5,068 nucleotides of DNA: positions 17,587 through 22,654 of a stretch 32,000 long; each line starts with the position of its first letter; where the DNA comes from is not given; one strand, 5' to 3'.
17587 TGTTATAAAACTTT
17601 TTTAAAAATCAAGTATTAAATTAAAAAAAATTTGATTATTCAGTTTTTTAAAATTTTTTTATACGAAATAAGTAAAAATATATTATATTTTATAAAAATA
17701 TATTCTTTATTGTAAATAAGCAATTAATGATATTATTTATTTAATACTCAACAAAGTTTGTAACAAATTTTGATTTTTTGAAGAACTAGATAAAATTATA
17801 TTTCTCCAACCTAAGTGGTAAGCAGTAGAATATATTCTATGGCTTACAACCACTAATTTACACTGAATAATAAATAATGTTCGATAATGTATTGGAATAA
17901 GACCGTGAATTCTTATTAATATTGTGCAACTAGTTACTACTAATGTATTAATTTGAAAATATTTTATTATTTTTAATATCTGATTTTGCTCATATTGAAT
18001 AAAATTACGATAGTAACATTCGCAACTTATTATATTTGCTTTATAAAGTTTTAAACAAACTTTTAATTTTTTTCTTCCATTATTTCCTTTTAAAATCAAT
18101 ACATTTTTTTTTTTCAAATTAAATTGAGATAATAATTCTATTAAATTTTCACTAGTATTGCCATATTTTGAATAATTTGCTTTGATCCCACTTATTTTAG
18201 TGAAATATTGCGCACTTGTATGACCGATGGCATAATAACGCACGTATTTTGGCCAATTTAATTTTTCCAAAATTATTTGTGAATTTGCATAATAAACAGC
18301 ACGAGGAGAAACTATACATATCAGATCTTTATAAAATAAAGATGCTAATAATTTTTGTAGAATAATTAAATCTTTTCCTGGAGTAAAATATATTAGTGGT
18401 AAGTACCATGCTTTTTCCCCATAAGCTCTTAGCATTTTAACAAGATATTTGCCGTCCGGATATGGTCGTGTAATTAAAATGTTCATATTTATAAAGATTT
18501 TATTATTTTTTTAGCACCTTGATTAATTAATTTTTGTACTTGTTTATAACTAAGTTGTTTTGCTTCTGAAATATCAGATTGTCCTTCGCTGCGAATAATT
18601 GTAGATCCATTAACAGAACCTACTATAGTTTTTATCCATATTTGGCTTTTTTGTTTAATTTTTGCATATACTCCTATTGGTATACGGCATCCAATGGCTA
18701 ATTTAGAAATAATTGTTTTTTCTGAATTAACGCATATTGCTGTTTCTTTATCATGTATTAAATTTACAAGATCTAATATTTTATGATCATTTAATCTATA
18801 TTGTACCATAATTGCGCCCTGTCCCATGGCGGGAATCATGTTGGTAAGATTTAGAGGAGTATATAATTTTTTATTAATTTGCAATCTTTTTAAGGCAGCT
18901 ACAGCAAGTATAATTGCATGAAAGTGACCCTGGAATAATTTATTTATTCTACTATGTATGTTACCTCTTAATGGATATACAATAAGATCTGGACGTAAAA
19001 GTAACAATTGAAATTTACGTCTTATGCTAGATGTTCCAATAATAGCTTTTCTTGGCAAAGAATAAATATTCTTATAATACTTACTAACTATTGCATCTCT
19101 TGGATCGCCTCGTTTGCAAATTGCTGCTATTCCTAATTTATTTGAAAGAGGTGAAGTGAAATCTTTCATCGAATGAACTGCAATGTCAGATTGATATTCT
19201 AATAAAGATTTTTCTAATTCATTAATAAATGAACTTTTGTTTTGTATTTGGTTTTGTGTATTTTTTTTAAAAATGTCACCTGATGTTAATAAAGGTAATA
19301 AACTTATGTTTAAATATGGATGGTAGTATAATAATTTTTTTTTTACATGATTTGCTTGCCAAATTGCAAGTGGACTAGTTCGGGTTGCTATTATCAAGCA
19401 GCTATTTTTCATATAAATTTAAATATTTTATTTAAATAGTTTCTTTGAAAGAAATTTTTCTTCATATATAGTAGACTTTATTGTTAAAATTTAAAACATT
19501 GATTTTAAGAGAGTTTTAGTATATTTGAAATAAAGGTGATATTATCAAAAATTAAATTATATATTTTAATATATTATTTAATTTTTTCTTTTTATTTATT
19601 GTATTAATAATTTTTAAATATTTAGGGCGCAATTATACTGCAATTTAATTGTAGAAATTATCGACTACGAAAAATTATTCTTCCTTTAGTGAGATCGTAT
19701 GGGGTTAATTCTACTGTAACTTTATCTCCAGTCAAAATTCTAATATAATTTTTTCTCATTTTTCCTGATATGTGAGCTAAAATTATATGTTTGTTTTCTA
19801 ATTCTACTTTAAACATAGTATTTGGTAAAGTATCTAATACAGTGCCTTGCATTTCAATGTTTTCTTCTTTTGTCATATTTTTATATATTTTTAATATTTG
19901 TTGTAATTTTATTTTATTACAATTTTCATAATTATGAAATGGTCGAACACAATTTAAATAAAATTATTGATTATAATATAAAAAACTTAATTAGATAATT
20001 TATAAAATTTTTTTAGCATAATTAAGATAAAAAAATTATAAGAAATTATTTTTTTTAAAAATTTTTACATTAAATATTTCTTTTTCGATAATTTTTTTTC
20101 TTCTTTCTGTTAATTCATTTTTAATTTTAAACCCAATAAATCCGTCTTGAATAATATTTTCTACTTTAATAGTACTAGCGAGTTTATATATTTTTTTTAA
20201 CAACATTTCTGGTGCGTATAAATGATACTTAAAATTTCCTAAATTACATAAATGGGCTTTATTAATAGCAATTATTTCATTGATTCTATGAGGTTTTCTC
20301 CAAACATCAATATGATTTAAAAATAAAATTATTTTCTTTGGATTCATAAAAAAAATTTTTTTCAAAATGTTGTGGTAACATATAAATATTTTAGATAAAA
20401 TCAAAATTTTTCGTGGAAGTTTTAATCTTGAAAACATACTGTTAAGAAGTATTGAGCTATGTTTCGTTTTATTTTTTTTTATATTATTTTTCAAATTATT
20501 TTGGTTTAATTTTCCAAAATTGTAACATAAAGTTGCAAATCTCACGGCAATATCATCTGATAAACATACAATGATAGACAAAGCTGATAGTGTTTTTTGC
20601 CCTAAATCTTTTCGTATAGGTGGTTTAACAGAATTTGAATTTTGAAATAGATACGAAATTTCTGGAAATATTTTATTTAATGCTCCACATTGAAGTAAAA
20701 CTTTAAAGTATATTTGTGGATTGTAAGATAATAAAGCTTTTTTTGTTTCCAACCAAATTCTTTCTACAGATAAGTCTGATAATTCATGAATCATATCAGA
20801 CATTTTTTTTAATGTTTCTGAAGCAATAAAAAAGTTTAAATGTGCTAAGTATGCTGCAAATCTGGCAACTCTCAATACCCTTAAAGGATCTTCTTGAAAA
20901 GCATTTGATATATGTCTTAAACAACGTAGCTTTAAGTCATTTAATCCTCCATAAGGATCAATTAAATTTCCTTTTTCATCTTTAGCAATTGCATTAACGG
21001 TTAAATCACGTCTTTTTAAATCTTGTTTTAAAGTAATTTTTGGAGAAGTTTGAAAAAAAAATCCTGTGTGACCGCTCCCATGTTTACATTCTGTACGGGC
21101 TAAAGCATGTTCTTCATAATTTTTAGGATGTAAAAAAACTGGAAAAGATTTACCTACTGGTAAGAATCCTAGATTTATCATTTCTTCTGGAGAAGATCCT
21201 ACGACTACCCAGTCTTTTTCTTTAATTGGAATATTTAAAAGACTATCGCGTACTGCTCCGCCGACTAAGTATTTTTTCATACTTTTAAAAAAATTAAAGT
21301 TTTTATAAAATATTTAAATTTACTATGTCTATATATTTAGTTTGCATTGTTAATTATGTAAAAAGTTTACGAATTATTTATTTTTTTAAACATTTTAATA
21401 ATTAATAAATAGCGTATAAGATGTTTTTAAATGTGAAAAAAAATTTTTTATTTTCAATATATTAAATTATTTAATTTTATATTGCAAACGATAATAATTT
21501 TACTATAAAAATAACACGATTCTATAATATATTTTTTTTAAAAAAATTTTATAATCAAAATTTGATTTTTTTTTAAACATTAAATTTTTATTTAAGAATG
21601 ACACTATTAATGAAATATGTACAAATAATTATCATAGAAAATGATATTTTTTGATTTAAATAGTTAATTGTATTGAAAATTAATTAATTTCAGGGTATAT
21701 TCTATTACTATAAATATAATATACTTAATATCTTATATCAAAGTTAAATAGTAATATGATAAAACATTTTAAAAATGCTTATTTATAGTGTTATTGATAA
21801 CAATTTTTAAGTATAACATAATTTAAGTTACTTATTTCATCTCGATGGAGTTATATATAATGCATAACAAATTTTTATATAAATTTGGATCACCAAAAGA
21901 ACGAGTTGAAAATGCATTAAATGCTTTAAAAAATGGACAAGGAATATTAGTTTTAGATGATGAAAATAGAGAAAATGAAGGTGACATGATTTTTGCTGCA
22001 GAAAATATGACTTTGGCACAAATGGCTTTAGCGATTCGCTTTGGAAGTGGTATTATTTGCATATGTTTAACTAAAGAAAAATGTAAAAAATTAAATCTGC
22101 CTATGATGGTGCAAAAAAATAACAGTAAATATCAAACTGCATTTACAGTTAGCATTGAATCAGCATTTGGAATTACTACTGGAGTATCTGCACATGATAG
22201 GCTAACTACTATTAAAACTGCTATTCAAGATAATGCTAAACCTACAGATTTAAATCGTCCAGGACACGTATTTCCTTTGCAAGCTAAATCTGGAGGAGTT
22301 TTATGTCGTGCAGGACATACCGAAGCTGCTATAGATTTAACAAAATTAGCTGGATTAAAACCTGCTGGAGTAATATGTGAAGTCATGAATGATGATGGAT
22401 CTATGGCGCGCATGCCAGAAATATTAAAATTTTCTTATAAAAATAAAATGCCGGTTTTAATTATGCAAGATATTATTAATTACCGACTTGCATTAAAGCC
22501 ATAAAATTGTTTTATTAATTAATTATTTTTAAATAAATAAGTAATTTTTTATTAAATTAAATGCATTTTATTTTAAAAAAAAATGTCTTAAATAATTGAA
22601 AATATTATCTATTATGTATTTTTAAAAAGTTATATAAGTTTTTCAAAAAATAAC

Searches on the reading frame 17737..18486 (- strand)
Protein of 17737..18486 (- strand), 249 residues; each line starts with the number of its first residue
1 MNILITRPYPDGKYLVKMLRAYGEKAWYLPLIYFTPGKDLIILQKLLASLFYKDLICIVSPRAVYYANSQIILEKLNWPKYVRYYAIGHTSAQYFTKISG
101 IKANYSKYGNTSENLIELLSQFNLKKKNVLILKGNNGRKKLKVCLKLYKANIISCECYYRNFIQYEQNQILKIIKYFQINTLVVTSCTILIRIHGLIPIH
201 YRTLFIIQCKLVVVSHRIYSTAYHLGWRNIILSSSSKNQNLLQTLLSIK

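Call 52: search_protein_families(library=ncbifam, proteins=[window:17737-18486:-], max_evalue=0.00001)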
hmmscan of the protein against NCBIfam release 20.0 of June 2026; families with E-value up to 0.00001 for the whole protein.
window:17737-18486:- (249 aa): 8 families
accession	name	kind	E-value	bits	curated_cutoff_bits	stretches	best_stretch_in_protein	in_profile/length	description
NF004582.0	PRK05928.1-1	equivalog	2e-75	253.5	319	1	1-245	1-245/246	uroporphyrinogen-III synthase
NF004585.0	PRK05928.2-2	equivalog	2.4e-37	128.7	241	1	1-245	3-242/255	uroporphyrinogen-III synthase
NF004395.0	PRK05752.1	equivalog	7.5e-19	68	380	1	3-244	6-246/255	uroporphyrinogen-III synthase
NF005411.0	PRK06975.1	equivalog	4e-18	65.1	414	1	2-242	8-263/660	fused uroporphyrinogen-III synthase HemD/membrane protein HemX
NF006621.0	PRK09189.1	equivalog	1.3e-10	41.3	223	1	1-245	1-237/240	uroporphyrinogen-III synthase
NF004593.0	PRK05928.4-2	equivalog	6.9e-10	38.7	275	1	2-187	4-184/247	uroporphyrinogen-III synthase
NF004594.0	PRK05928.4-3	equivalog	2.7e-07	30.2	365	1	2-179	3-165/237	uroporphyrinogen-III synthase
NF006454.0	PRK08811.1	equivalog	1.1e-06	28.3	328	1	48-239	65-250/266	uroporphyrinogen-III synthase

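Call 53: find_encoding_contigs(protein=window:17737-18486:-, flank=1500, max_places=10)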
Protein window:17737-18486:- (249 aa): no gene with exactly this product is on record in the collection.

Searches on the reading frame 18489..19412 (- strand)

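Call 52: search_protein_families(library=ncbifam, proteins=[window:18489-19412:-], max_evalue=0.00001)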
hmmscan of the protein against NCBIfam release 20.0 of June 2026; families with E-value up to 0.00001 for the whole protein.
window:18489-19412:- (307 aa): 2 families
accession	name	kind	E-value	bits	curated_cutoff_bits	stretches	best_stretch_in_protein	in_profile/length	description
TIGR00212.1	hemC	equivalog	1.2e-92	310.1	164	1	6-298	1-292/293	hydroxymethylbilane synthase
NF002202.0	PRK01066.1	equivalog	1.3e-34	119.5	251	1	4-215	19-227/241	hydroxymethylbilane synthase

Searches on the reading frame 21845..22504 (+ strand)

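Call 52: search_protein_families(library=ncbifam, proteins=[window:21845-22504:+], max_evalue=0.00001)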
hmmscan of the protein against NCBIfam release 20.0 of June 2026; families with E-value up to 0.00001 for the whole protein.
window:21845-22504:+ (219 aa): 8 families
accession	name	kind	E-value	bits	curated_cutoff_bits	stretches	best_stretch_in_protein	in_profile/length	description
NF010626.1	PRK14019.1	equivalog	2.9e-83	279.8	513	1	21-215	5-199/364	bifunctional 3,4-dihydroxy-2-butanone-4-phosphate synthase/GTP cyclohydrolase II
NF006803.0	PRK09311.1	equivalog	2.1e-78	264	569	1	19-215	10-206/417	bifunctional 3,4-dihydroxy-2-butanone-4-phosphate synthase/GTP cyclohydrolase II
TIGR00506.1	ribB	equivalog_domain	3.4e-78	261.8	177.45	1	19-214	3-204/204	3,4-dihydroxy-2-butanone-4-phosphate synthase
NF006806.0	PRK09319.1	equivalog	6.1e-78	262.8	764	1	19-216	12-211/561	bifunctional 3,4-dihydroxy-2-butanone-4-phosphate synthase/GTP cyclohydrolase II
NF006804.0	PRK09314.1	equivalog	5.4e-76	255.9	432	1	18-216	3-200/339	bifunctional 3,4-dihydroxy-2-butanone 4-phosphate synthase/GTP cyclohydrolase II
NF009132.0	PRK12485.1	equivalog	1.1e-66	225.4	693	1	19-216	4-201/369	bifunctional 3,4-dihydroxy-2-butanone-4-phosphate synthase/GTP cyclohydrolase II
NF006805.0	PRK09318.1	equivalog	3.9e-27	95.2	486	1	26-211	6-182/387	bifunctional 3,4-dihydroxy-2-butanone-4-phosphate synthase/GTP cyclohydrolase II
NF004437.0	PRK05773.1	equivalog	1.4e-22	80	262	1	21-212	3-215/219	3,4-dihydroxy-2-butanone 4-phosphate synthase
